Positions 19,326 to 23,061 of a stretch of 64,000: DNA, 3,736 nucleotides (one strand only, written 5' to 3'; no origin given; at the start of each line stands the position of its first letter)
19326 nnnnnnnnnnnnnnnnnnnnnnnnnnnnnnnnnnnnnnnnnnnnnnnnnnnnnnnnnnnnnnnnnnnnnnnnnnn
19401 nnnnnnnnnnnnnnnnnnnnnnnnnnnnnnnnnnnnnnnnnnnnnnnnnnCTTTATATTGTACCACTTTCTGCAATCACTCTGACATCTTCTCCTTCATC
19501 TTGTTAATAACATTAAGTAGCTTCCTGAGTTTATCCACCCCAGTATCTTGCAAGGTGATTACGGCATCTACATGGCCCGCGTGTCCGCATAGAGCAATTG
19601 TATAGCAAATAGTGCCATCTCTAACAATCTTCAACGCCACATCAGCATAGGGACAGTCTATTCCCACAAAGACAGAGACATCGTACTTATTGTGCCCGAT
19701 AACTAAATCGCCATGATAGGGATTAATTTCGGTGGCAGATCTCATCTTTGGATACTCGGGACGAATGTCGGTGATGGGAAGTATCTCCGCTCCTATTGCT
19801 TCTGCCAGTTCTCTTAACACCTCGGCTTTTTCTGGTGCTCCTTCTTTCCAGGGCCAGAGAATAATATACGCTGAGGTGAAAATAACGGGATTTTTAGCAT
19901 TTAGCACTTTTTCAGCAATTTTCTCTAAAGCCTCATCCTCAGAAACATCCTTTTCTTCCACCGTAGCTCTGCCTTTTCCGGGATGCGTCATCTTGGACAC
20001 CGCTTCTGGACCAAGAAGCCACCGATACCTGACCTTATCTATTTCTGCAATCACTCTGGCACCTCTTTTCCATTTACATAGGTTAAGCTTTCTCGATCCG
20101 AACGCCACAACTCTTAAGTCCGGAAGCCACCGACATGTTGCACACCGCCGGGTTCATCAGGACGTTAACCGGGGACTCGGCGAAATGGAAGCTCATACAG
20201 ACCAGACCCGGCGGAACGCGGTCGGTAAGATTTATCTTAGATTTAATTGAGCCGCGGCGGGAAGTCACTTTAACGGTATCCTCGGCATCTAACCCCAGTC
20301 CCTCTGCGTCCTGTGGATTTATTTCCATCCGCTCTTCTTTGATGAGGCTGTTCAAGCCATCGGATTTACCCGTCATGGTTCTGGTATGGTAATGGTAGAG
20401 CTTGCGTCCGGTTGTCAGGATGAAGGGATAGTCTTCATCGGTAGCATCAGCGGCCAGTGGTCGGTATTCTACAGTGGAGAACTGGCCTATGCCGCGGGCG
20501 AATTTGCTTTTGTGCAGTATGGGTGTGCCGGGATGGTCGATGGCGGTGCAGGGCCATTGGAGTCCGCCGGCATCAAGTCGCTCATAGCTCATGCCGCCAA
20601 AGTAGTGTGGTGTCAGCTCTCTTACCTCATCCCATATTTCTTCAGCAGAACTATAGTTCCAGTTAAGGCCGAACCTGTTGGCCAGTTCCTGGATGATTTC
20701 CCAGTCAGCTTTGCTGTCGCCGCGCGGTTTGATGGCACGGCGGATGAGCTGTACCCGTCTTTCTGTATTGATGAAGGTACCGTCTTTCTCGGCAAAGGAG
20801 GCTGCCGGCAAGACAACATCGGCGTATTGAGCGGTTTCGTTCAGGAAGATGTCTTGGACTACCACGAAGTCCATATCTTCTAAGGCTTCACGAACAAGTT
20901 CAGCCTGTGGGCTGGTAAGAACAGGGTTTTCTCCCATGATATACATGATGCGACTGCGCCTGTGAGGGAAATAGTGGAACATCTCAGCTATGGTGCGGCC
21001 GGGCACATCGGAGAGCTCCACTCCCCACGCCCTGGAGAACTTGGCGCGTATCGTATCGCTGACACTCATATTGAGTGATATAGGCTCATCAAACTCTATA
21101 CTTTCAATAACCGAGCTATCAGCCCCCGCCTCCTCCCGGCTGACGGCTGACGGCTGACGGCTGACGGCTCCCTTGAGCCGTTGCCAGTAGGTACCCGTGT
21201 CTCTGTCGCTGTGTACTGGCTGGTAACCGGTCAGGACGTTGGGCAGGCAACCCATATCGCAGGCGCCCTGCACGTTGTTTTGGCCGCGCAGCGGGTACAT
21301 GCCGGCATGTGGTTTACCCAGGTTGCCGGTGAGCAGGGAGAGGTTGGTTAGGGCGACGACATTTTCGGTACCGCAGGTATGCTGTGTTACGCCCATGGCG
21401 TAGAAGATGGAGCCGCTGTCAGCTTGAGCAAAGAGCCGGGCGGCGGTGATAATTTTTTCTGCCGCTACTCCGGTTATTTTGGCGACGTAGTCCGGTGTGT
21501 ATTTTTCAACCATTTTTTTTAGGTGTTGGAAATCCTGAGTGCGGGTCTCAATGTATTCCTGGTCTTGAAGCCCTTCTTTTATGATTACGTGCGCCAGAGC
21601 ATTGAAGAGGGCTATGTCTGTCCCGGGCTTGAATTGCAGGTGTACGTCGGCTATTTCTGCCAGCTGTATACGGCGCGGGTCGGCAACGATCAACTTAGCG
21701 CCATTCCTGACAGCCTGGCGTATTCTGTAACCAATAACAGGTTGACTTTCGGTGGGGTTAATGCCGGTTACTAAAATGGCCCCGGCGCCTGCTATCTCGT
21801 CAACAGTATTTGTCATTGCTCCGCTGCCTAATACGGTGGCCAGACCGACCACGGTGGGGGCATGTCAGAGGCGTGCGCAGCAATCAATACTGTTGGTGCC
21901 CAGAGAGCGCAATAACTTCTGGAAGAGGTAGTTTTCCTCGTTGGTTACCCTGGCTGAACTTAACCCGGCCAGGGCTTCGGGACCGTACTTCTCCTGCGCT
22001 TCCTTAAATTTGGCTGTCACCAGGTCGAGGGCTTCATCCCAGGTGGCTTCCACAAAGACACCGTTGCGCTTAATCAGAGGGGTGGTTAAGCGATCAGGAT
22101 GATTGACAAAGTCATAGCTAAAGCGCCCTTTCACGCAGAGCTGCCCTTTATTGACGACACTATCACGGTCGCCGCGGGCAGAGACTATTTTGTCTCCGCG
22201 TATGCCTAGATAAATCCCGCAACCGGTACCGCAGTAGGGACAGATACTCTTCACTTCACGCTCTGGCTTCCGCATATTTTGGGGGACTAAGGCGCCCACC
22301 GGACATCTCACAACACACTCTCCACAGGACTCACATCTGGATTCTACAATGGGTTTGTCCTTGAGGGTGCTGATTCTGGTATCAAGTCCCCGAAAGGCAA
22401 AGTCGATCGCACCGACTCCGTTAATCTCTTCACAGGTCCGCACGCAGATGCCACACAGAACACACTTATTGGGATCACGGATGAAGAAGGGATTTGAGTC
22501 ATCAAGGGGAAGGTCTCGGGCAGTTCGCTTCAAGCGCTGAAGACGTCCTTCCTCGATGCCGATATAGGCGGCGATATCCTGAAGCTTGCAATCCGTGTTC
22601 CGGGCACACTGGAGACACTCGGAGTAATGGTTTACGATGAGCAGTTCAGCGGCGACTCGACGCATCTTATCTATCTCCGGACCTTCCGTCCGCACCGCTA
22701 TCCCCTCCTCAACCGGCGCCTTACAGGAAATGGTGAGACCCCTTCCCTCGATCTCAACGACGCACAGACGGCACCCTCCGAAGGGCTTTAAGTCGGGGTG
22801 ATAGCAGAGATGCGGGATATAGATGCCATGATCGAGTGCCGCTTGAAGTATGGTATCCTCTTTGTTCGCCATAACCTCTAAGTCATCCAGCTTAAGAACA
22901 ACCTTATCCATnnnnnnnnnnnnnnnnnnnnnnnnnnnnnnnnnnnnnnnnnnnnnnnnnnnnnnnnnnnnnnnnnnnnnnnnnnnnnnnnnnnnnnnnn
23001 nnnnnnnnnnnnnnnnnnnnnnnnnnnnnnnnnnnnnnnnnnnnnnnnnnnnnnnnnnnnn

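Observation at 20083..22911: Selenocysteine formate dehydrogenase: in-frame UGA plus fdhF-like SECIS, split into two ORFs by the track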

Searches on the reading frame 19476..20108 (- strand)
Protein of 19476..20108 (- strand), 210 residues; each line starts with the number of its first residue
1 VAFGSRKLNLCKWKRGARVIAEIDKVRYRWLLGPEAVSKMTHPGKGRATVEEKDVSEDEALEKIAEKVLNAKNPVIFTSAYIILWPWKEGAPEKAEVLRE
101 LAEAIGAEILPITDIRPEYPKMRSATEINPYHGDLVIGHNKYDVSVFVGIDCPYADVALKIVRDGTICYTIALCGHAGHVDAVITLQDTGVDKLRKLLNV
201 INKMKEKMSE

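Call 7: search_protein_families(library=pfam, proteins=[window:19476-20108:-])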
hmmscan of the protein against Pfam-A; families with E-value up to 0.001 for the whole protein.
window:19476-20108:- (210 aa): 1 family
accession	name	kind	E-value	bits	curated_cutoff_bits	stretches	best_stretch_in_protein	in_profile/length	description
PF02552.22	CO_dh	-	2.6e-26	92.8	21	1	43-197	7-161/168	CO dehydrogenase beta subunit/acetyl-CoA synthase epsilon subunit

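Call 8: search_protein_families(library=ncbifam, proteins=[window:19476-20108:-])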
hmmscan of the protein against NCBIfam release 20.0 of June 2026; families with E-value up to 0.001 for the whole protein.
window:19476-20108:- (210 aa): 1 family
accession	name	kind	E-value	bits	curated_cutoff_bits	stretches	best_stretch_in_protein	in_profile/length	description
TIGR03129.1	one_C_dehyd_B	equivalog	0.0003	19.5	327.8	1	37-80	43-85/421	formylmethanofuran dehydrogenase subunit B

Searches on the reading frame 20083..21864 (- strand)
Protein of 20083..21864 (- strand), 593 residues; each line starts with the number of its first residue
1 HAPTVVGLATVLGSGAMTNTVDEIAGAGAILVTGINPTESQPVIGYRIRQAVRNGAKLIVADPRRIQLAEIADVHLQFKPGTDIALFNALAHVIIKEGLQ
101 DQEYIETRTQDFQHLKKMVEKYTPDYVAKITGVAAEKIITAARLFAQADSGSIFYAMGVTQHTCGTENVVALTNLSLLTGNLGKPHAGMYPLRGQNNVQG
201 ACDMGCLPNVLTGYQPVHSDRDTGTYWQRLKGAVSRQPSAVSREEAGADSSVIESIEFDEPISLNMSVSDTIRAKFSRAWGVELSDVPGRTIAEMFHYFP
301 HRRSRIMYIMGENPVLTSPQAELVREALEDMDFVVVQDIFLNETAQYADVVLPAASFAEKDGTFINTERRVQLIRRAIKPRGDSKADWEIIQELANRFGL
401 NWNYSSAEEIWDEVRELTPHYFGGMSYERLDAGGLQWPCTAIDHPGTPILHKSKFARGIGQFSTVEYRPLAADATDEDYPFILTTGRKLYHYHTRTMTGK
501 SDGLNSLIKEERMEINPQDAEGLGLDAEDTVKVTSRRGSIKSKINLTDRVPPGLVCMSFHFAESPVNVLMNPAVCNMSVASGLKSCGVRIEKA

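Call 7: search_protein_families(library=pfam, proteins=[window:20083-21864:-])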
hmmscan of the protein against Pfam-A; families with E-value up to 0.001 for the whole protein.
window:20083-21864:- (593 aa): 2 families
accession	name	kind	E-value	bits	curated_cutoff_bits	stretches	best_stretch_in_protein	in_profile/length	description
PF00384.28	Molybdopterin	-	3.6e-60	204.3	24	1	16-397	97-353/353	Molybdopterin oxidoreductase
PF01568.27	Molydop_binding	-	2.1e-27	95.8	26.8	1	481-586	1-109/110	Molydopterin dinucleotide binding domain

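Call 8: search_protein_families(library=ncbifam, proteins=[window:20083-21864:-])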
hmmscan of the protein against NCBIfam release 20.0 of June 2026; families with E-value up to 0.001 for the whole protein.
window:20083-21864:- (593 aa): 27 families (the best 25 are shown)
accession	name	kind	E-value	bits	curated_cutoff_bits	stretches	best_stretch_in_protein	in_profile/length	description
TIGR01591.1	Fdh-alpha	equivalog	1.3e-193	644.8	666.25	2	268-590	346-672/672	formate dehydrogenase subunit alpha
NF047855.1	AssmNtatRedNasC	equivalog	4.7e-122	408.6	1100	2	273-591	377-707/708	assimilatory nitrate reductase catalytic subunit NasC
NF041323.1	Nitr_red_NasA_Halo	equivalog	6.7e-79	266.2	1000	2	272-590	343-672/673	assimilatory nitrate reductase NasA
TIGR01701.1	Fdhalpha-like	subfamily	1.5e-63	215.1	582.15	2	1-207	173-404/744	FdhF/YdeP family oxidoreductase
TIGR01553.1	formate-DH-alph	equivalog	4.6e-62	210.1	814.2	3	112-398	359-655/1009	formate dehydrogenase-N subunit alpha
NF041513.1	formate_DH_Act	exception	1.9e-60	204.7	1400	4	112-222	388-502/1067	formate dehydrogenase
NF010055.0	PRK13532.1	equivalog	2.4e-59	201.4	904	4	471-593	706-830/830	nitrate reductase catalytic subunit NapA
TIGR01706.1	NAPA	equivalog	3.5e-57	194.3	930.55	4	471-593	706-830/830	periplasmic nitrate reductase subunit alpha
NF012032.0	PRK15488.1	equivalog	6.8e-44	150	694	2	50-191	222-363/759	thiosulfate reductase PhsA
TIGR02166.1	dmsA_ynfE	subfamily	5.5e-41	140.5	777.7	3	10-187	195-396/794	DMSO/selenate family reductase complex A subunit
TIGR03479.1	DMSO_red_II_alp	subfamily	7.8e-41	140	984.75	2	111-412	387-657/913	molybdopterin-dependent oxidoreductase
TIGR00509.1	bisC_fam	subfamily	1.8e-36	125.7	1017.55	3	48-205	197-360/772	molybdopterin guanine dinucleotide-containing S/N-oxide reductase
TIGR02693.1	arsenite_ox_L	equivalog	2e-35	122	359.05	3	56-194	267-419/806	arsenate reductase (azurin) large subunit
NF011566.1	PRK14990.1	exception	5.8e-29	100.6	1600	3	6-183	211-412/814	dimethylsulfoxide reductase subunit A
NF007406.0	PRK09939.1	equivalog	3.9e-28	98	1473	1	95-205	305-415/759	acid resistance putative oxidoreductase YdeP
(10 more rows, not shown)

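Call 63: find_encoding_contigs(protein=window:20086-21852:-, flank=3000, max_places=10)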
Protein window:20086-21852:- (589 aa): no gene with exactly this product is on record in the collection.

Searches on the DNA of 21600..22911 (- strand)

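Call 11: search_rna_families(source=window, start=21600, end=22100, threshold=evalue, max_evalue=10, show_alignments=3)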
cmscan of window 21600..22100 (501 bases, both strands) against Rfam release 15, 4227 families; matches with E-value up to 10: 2.
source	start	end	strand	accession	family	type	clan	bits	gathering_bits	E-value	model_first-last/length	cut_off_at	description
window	21812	21870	-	RF01989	SECIS_3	Cis-reg;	-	34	63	5.9e-06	1-59/59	no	Selenocysteine insertion sequence 3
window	21934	21975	-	RF03128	L31-Coriobacteria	Cis-reg; leader;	CL00118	15.5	33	6.7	1-33/33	no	L31-Coriobacteria ribosomal protein leader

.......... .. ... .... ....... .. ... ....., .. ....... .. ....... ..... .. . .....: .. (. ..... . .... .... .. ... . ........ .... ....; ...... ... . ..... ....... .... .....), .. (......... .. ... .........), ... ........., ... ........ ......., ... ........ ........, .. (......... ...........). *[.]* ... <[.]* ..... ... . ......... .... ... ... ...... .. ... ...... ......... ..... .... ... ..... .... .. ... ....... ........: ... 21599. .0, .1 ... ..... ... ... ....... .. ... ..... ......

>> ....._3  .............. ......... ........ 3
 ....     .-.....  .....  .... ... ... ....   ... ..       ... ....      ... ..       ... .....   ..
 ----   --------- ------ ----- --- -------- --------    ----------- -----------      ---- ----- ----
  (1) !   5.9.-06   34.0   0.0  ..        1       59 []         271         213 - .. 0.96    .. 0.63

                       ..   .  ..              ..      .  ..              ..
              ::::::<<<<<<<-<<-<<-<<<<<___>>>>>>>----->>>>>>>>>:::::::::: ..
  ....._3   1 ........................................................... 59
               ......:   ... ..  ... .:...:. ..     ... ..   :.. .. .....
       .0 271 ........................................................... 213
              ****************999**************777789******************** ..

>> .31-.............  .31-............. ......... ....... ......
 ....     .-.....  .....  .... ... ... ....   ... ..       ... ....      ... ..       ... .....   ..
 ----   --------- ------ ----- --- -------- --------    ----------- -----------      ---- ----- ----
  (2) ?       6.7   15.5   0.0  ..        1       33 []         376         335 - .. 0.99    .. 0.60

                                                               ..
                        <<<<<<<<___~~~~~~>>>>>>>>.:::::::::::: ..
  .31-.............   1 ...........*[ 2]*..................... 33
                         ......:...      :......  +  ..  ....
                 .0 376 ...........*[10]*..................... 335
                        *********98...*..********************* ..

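Call 58: search_rna_families(sources=[L083, L035, L069, L056, L017, L076, L019, L063], threshold=evalue, max_evalue=1)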
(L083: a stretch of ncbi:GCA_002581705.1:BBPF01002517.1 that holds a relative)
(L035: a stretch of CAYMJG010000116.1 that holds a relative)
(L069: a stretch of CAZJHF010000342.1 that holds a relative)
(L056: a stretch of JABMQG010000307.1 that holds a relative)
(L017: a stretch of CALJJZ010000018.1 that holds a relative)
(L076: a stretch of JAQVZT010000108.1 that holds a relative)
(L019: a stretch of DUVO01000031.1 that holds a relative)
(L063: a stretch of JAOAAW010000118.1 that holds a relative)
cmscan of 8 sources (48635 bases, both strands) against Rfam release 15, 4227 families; matches with E-value up to 1: 12.
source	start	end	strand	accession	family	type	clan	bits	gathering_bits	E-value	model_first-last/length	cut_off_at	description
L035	3001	3120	+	RF01055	Molybdenum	Cis-reg; riboswitch;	-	57.1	36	3.6e-11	1-135/135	no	Molybdenum/Tungsten riboswitch aptamer (Moco RNA motif)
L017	1909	1967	+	RF01989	SECIS_3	Cis-reg;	-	50.5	63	8.9e-09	1-59/59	no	Selenocysteine insertion sequence 3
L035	1132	1190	+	RF01989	SECIS_3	Cis-reg;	-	46.5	63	1.3e-07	1-59/59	no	Selenocysteine insertion sequence 3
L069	2261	2319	+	RF01989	SECIS_3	Cis-reg;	-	43.2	63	1.2e-06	1-59/59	no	Selenocysteine insertion sequence 3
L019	1434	1492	+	RF01989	SECIS_3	Cis-reg;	-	39.2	63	1.7e-05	1-59/59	no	Selenocysteine insertion sequence 3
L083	3223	3281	+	RF01989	SECIS_3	Cis-reg;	-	34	63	0.00058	1-59/59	no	Selenocysteine insertion sequence 3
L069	4018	4086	+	RF02074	STnc240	Gene; sRNA;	-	33.4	55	0.29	1-77/77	no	Enterobacterial sRNA STnc240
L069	4001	4088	+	RF01772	rnk_pseudo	Cis-reg; leader;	-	32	55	0.13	1-108/108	no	Pseudomonas rnk leader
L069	4005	4085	+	RF00506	Thr_leader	Cis-reg; leader;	-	28.6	55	0.22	1-118/118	no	Threonine operon leader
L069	4045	4116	-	RF00506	Thr_leader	Cis-reg; leader;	-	27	55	0.52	1-118/118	no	Threonine operon leader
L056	1906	1964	+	RF01989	SECIS_3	Cis-reg;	-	23.3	63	0.78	1-59/59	no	Selenocysteine insertion sequence 3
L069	4007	4112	+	RF02634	EF3314_EF3315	Gene; sRNA;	-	21.6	100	0.85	1-141/141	no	Enterococcus sRNA EF3314_EF3315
